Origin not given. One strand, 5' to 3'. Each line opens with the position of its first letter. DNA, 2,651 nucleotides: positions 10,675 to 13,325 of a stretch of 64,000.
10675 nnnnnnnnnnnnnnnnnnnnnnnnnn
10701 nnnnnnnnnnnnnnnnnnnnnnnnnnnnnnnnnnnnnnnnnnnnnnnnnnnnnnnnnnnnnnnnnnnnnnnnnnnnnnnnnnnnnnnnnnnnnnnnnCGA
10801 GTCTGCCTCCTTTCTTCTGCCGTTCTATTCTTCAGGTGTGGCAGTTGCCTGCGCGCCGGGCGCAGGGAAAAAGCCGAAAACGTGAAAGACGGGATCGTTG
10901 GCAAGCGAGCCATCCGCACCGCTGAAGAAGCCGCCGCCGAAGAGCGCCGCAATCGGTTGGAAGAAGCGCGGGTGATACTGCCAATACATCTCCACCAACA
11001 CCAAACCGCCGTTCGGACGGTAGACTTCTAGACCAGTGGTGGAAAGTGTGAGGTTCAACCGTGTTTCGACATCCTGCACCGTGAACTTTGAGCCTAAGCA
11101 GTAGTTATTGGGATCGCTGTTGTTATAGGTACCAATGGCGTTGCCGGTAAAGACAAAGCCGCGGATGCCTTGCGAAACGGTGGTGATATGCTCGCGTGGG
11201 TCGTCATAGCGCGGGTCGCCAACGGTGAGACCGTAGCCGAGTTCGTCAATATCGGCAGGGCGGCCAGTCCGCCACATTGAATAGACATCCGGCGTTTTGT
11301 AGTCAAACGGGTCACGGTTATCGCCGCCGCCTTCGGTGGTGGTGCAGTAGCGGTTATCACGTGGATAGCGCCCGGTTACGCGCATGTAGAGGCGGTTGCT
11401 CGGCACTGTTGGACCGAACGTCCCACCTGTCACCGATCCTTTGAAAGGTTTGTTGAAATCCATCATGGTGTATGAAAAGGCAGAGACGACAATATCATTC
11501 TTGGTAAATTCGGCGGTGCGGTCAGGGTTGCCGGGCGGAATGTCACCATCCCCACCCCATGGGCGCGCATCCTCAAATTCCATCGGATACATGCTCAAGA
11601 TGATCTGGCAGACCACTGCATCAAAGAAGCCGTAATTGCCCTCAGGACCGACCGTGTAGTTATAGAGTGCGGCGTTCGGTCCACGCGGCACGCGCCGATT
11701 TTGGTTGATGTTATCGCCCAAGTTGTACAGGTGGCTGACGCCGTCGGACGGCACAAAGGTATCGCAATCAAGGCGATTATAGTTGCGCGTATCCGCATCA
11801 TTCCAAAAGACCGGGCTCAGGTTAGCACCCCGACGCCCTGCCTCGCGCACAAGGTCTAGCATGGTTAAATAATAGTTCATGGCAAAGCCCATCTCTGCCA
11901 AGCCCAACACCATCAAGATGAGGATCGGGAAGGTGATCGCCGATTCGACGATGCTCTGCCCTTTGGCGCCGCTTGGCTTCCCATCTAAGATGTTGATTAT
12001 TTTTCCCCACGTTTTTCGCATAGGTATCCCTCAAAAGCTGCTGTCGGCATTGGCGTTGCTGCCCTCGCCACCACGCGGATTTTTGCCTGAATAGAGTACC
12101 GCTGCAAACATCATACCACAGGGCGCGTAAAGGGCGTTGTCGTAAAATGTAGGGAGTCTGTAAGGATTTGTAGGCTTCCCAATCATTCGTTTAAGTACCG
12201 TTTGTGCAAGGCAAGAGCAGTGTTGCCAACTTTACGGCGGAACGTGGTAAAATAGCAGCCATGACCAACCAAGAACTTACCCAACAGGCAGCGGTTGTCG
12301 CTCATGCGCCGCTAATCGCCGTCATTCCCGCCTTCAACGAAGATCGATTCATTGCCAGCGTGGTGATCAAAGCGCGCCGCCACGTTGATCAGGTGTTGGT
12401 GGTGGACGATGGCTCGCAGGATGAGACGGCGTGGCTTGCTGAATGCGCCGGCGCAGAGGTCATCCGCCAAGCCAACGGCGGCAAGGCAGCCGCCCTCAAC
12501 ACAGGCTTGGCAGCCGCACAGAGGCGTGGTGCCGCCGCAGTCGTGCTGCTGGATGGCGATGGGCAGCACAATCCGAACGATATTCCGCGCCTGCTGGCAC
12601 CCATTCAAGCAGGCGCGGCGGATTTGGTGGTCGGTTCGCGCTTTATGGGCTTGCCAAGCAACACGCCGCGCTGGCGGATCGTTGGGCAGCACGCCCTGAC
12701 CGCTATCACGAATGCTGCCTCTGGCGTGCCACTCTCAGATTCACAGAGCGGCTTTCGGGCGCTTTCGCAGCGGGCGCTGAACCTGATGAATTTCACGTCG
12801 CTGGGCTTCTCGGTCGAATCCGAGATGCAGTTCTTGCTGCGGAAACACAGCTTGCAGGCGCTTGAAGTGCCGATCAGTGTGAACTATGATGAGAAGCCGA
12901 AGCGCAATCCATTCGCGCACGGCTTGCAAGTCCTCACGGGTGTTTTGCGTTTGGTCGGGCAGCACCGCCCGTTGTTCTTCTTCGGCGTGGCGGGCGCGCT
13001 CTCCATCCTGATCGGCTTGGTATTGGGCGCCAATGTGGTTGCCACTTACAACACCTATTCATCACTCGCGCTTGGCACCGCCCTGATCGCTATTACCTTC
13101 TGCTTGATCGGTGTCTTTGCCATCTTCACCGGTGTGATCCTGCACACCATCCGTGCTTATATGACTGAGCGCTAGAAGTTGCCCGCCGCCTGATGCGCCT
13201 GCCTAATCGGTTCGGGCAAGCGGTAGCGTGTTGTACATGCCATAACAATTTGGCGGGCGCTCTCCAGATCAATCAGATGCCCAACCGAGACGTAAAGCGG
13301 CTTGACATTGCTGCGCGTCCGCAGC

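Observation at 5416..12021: Operon of three oversized TadE/TadG-like pseudopilin-family proteins, with no ATPase, secretin or platform gene in view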

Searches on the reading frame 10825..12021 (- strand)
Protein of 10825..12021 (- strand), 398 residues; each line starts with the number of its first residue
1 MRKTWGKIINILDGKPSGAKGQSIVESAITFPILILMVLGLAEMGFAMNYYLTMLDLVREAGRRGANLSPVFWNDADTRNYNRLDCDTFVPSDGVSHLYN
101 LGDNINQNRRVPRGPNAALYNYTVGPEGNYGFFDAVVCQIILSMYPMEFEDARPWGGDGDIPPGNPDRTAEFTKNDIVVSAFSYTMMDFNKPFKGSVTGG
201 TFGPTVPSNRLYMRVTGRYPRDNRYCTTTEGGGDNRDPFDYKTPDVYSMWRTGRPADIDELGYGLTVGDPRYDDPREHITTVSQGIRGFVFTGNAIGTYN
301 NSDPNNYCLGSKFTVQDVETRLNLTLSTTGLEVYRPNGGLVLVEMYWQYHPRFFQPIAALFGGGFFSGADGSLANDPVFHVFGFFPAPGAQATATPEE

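Call 6: search_protein_families(library=pfam, proteins=[window:10825-12021:-], max_evalue=1)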
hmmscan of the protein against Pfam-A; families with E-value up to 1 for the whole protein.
window:10825-12021:- (398 aa): 1 family
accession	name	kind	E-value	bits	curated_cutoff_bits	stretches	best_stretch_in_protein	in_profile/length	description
PF07811.17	TadE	-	2.3e-09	37.7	22.9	1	21-63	1-43/43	TadE-like protein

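Call 7: search_protein_families(library=ncbifam, proteins=[window:10825-12021:-], max_evalue=1)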
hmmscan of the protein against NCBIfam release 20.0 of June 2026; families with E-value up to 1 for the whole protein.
window:10825-12021:- (398 aa): 0 families

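Call 68: search_solved_structures(query=A3, max_evalue=1)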
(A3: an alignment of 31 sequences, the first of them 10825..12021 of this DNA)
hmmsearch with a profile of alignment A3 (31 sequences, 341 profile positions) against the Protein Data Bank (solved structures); distinct sequences matched with E-value up to 1: 0.

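Call 84: search_protein_families(library=pfam, alignment_id=A3, max_evalue=0.01)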
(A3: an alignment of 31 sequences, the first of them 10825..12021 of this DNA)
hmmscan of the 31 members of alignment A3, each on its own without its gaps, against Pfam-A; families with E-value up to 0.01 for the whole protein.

A. member 1, window:10825-12021:- (398 aa): 1 family
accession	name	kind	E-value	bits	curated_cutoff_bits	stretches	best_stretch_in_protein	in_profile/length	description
PF07811.17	TadE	-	2.3e-09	37.7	22.9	1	21-63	1-43/43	TadE-like protein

B. families by the number of members that match (of 31 scanned): 1 family
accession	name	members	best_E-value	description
PF07811.17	TadE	31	1e-11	TadE-like protein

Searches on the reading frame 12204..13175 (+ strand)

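Call 10: search_protein_families(library=pfam, proteins=[window:12204-13175:+], max_evalue=0.001)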
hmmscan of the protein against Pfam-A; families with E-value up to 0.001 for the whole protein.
window:12204-13175:+ (323 aa): 3 families
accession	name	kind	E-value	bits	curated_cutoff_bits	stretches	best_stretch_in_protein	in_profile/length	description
PF00535.33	Glycos_transf_2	-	5.2e-24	85.5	23.3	1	40-192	3-164/168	Glycosyl transferase family 2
PF13641.12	Glyco_tranf_2_3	-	1.7e-05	25.4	27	1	37-152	3-129/230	Glycosyltransferase like family 2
PF12804.13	NTP_transf_3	-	0.00037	21.1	27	1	44-143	21-120/160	MobA-like NTP transferase domain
